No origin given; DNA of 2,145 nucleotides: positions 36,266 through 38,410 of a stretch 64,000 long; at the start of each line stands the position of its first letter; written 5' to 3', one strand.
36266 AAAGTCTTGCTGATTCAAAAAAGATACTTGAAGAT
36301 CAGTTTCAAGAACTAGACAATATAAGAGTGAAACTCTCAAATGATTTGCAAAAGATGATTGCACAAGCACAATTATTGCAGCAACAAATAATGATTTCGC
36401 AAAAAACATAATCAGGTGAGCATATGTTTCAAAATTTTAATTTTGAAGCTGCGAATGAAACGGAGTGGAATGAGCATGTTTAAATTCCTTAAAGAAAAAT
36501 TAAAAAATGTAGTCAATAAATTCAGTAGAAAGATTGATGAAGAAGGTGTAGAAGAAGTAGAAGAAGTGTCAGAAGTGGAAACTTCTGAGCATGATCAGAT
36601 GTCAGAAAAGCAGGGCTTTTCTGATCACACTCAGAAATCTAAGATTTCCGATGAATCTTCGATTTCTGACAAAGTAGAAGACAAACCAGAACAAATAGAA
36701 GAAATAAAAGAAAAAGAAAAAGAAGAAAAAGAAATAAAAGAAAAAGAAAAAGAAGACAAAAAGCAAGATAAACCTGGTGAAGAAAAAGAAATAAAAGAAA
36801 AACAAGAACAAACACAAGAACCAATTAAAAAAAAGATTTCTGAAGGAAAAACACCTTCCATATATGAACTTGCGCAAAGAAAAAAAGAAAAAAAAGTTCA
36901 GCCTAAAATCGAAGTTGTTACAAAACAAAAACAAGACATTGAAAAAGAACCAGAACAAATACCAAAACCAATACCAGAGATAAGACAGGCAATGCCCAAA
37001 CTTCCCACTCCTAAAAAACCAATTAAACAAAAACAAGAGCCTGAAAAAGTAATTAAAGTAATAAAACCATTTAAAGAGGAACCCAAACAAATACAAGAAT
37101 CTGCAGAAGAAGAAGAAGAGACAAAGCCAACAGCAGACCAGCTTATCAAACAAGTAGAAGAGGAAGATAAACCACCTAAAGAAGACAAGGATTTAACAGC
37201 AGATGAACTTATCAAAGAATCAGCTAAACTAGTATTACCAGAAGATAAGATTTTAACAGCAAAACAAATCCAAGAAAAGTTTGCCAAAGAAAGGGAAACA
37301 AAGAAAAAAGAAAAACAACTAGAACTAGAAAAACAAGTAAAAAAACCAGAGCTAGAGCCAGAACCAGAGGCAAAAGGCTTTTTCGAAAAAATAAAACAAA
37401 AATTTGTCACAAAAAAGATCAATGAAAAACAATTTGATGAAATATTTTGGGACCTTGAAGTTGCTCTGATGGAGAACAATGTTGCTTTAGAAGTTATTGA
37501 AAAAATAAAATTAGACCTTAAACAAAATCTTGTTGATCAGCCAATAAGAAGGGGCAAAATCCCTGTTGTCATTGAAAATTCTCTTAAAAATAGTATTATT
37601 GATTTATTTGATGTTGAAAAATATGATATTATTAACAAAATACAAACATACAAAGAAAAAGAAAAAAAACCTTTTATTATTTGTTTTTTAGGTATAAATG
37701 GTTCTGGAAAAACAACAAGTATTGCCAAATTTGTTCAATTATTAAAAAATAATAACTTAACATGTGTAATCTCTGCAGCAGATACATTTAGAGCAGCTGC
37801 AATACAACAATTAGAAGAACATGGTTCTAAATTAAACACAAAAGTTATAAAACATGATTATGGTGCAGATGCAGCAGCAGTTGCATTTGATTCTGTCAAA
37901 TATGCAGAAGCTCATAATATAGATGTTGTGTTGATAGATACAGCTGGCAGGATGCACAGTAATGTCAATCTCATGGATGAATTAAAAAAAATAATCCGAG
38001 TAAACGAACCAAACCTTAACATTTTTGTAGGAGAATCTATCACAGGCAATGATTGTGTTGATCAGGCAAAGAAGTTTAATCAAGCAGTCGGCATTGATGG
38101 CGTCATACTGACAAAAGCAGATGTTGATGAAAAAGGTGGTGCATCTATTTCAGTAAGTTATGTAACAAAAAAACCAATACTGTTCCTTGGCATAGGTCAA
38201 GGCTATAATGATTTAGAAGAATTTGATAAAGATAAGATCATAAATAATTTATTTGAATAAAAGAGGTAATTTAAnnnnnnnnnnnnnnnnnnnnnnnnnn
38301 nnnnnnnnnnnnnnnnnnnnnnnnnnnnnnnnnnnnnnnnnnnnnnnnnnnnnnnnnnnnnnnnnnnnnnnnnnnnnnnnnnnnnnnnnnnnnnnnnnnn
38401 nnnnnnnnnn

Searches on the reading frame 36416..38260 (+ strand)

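Call 8: search_protein_families(library=pfam, proteins=[window:36416-38260:+], max_evalue=0.01)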
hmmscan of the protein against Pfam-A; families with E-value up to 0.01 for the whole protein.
window:36416-38260:+ (614 aa): 6 families
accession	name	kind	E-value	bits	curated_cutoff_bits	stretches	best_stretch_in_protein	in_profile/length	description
PF00448.28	SRP54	-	5.1e-69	232.3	22.7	1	420-613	2-195/196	SRP54-type protein, GTPase domain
PF02881.24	SRP54_N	-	6e-07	30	22.4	1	323-380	2-64/75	SRP54-type protein, helical bundle domain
PF13604.12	AAA_30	-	0.00033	20.9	27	1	422-515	21-102/191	AAA domain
PF13245.12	AAA_19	-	0.00048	20.7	25.1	1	421-525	13-112/134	AAA domain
PF13401.12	AAA_22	-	0.0011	19.7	27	1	421-528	7-109/130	AAA domain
PF13173.12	AAA_14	-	0.0067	16.9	27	0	421-498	4-75/129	AAA domain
